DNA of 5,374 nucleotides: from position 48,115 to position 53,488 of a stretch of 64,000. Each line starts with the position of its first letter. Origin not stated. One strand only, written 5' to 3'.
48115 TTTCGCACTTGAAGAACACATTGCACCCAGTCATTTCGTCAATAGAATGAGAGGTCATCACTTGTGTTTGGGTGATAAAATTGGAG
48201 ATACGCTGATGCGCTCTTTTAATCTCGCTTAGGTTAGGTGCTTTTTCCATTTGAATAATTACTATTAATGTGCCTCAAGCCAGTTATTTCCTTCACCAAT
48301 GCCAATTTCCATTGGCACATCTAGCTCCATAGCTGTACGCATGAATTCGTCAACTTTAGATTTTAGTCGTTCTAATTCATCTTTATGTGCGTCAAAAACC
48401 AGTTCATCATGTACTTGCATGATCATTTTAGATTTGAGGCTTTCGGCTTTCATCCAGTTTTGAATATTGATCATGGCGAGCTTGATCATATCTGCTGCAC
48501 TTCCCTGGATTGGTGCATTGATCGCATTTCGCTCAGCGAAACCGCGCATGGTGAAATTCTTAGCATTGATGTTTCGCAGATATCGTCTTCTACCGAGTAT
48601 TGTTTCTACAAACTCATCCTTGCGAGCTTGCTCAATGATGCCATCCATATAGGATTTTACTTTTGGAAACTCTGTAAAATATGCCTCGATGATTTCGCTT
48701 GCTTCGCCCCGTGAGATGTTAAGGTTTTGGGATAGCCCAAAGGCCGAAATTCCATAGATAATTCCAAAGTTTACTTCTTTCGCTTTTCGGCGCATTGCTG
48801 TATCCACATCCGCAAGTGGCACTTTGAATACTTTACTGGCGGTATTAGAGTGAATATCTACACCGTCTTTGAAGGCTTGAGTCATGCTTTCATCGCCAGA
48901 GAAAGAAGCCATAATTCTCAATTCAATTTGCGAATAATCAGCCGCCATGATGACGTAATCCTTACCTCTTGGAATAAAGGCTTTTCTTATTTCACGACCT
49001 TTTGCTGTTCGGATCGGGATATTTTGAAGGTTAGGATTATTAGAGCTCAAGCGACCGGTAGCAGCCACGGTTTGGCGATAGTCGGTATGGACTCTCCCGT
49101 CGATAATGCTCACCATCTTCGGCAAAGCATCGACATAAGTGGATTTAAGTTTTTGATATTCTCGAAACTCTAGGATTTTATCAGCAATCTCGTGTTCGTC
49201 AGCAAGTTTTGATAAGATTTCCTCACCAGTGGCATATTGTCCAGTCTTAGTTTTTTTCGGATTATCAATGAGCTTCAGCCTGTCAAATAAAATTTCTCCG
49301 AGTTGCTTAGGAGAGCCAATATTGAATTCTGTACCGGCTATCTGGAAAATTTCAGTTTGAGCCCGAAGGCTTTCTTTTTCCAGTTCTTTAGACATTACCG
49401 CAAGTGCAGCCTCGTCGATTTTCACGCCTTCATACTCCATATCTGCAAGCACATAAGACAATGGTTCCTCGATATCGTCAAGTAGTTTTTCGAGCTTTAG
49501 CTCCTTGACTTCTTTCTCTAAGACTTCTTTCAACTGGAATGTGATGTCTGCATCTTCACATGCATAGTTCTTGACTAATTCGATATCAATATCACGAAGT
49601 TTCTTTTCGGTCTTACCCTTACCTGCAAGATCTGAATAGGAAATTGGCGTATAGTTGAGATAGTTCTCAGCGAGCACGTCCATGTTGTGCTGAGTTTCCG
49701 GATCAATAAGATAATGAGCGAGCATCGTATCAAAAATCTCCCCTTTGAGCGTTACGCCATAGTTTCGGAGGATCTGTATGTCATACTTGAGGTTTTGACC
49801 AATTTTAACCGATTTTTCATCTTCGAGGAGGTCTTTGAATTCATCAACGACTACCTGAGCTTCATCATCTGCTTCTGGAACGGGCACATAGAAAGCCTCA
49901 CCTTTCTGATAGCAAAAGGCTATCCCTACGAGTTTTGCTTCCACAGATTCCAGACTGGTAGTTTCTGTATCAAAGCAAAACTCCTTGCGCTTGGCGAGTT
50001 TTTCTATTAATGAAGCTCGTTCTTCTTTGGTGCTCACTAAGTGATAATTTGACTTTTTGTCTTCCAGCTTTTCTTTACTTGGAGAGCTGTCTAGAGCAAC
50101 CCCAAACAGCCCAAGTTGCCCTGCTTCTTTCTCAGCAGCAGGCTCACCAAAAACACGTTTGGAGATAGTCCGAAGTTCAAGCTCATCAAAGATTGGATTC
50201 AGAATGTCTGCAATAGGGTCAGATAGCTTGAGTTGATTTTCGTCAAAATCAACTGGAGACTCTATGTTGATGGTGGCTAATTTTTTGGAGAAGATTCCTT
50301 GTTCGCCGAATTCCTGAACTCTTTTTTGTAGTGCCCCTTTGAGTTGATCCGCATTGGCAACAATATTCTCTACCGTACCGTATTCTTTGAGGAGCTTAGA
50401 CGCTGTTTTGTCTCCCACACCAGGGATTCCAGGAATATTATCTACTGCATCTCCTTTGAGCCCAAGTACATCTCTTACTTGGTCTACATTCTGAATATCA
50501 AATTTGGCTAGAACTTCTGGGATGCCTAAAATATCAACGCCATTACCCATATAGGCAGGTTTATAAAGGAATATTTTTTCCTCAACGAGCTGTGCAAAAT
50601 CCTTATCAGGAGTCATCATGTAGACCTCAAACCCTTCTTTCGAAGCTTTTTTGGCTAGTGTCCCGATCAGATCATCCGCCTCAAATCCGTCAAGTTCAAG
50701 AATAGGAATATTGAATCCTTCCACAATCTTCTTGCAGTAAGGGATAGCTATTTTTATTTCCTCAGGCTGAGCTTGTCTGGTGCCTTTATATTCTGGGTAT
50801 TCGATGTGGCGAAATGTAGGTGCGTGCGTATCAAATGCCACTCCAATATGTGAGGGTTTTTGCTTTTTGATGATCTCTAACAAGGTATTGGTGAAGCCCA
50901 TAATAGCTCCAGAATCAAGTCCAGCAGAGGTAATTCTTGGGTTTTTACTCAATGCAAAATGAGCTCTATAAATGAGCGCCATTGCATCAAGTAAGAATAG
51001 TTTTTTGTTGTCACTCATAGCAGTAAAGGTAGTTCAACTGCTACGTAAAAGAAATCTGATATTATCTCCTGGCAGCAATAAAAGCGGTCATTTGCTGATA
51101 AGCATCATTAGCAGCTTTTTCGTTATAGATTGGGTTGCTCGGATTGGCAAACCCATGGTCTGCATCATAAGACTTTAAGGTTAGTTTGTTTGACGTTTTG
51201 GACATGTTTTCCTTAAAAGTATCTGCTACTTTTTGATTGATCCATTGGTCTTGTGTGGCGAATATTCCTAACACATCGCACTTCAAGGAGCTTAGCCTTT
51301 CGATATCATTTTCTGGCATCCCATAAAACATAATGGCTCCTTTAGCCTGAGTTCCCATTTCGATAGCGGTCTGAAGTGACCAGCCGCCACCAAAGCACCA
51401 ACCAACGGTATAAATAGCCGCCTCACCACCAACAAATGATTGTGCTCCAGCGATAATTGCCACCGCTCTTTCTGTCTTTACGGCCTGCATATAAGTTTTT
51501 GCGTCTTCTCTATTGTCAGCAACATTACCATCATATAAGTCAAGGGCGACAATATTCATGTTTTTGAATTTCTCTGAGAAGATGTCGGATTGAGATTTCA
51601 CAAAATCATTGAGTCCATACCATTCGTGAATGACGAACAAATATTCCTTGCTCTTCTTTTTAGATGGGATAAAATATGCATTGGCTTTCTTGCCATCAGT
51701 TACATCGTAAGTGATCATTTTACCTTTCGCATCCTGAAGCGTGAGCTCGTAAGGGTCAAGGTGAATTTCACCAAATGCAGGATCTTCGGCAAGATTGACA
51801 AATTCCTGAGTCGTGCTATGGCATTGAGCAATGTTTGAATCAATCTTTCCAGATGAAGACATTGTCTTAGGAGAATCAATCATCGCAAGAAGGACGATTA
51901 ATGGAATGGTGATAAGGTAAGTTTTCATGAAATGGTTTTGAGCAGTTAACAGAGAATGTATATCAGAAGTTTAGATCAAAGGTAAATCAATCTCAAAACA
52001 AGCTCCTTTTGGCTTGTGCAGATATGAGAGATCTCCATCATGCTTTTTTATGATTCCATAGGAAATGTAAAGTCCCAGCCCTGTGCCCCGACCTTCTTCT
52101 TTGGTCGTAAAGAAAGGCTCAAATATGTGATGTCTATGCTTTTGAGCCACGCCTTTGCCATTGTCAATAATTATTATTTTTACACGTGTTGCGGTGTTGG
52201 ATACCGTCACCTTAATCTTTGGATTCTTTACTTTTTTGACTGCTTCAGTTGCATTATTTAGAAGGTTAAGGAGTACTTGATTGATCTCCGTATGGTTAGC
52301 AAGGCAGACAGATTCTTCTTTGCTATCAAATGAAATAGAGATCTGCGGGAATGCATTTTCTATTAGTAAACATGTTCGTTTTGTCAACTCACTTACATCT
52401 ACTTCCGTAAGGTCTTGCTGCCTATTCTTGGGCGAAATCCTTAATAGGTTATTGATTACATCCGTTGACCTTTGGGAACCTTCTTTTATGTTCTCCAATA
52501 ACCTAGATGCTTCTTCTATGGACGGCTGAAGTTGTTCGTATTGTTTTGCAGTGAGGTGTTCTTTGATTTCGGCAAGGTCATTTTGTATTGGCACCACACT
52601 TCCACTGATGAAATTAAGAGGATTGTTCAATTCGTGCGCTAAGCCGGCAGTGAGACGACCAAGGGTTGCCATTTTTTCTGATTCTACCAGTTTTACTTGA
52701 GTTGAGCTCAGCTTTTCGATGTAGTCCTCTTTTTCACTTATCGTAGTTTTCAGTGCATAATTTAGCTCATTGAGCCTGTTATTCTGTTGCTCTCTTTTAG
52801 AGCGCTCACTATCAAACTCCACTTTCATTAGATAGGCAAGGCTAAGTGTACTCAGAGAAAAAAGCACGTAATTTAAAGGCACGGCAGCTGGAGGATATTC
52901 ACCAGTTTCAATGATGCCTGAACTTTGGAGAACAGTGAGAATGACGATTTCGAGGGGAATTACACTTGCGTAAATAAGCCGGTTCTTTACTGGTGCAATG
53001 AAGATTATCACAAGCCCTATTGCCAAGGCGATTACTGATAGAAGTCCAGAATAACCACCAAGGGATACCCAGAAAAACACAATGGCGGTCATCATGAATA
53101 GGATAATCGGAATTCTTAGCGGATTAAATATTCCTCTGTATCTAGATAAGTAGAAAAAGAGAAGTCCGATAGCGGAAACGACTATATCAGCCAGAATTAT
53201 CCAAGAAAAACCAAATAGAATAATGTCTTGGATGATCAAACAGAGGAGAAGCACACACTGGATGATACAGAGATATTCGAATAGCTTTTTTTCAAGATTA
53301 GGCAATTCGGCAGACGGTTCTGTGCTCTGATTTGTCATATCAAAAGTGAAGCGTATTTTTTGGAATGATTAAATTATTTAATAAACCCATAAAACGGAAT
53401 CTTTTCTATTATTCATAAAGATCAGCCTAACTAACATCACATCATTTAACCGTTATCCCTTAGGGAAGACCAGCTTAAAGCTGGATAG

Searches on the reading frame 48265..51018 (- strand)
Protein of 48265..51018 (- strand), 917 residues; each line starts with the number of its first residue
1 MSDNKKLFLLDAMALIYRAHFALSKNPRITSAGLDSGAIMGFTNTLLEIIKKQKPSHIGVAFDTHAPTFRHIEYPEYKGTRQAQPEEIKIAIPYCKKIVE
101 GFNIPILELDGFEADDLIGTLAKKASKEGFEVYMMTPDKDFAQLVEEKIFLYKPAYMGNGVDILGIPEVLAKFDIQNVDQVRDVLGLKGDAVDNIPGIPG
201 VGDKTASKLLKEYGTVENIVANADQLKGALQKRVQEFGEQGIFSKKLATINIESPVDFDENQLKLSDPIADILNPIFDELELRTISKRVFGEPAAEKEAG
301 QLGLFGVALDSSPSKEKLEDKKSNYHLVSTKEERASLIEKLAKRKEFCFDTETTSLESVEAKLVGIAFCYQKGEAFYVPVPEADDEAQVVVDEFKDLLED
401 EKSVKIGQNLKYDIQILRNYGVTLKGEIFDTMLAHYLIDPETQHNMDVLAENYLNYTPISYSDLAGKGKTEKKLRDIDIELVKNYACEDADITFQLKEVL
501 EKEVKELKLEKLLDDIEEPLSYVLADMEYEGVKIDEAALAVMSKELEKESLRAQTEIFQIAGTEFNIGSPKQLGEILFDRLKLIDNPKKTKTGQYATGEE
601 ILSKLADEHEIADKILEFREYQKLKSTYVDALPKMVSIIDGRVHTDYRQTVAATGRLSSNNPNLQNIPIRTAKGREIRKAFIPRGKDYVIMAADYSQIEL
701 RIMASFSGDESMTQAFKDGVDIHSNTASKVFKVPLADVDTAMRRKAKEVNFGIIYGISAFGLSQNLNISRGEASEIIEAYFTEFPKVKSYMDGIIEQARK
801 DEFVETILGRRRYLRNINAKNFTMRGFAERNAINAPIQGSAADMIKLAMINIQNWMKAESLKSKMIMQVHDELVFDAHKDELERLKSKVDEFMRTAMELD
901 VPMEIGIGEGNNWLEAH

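Call 20: search_protein_families(library=ncbifam, proteins=[window:48265-51018:-], max_evalue=0.00001)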
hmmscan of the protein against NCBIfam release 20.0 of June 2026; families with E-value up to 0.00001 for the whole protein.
window:48265-51018:- (917 aa): 14 families
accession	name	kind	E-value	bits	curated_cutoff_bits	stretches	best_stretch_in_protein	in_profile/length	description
NF004397.1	PRK05755.1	equivalog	0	1124.3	720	1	5-917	1-889/889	DNA polymerase I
TIGR00593.1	pola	equivalog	1.4e-287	956.8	600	1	7-917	1-890/890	DNA polymerase I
NF011539.0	PRK14975.1-3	equivalog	4.2e-96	322.6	640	1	301-914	20-626/628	bifunctional 3'-5' exonuclease/DNA polymerase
NF011540.0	PRK14975.1-4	equivalog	1.5e-76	258.2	601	1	325-913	3-573/576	bifunctional 3'-5' exonuclease/DNA polymerase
NF011541.0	PRK14975.2-1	equivalog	1.4e-72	245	871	1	344-904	31-624/645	bifunctional 3'-5' exonuclease/DNA polymerase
NF038380.1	phage_DpoZ_1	exception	3.3e-63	214.1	500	1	346-916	4-605/607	aminoadenine-incorporating DNA polymerase DpoZ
NF011547.0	PRK14976.1-4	equivalog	1.2e-62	211.8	305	1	5-289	2-288/291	5'-3' exonuclease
NF011546.0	PRK14976.1-3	equivalog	4.6e-51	173.8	347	1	4-287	2-288/297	5'-3' exonuclease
NF011542.0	PRK14975.2-2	equivalog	1.8e-48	165.3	1061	1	609-898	470-766/802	bifunctional 3'-5' exonuclease/DNA polymerase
NF011545.0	PRK14976.1-2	equivalog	4.1e-44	151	434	1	3-274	5-277/287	5'-3' exonuclease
NF007017.0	PRK09482.1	equivalog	2.4e-43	148.5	261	1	5-266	3-255/257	flap endonuclease Xni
NF011543.0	PRK14975.2-3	equivalog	1.8e-37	128.8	1139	1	613-898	513-814/853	bifunctional 3'-5' exonuclease/DNA polymerase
NF038381.1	phage_DpoZ_2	exception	1.1e-16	60.3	350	1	588-820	395-649/754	aminoadenine-incorporating DNA polymerase DpoZ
NF011538.0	PRK14975.1-1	equivalog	1.8e-16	59.7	389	1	638-899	282-534/557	bifunctional 3'-5' exonuclease/DNA polymerase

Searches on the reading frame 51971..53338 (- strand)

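Call 8: search_protein_families(library=pfam, proteins=[window:51971-53338:-], max_evalue=0.001)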
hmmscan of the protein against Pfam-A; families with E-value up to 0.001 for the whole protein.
window:51971-53338:- (455 aa): 3 families
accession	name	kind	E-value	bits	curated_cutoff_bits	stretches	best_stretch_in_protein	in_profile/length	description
PF02518.31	HATPase_c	-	9.1e-22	78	26.4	1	350-454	4-109/111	Histidine kinase-, DNA gyrase B-, and HSP90-like ATPase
PF14501.12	HATPase_c_5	-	2.1e-10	40.9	22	1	350-442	4-91/102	GHKL domain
PF00512.31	HisKA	-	1.8e-08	34.7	26.9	1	226-302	2-61/66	His Kinase A (phospho-acceptor) domain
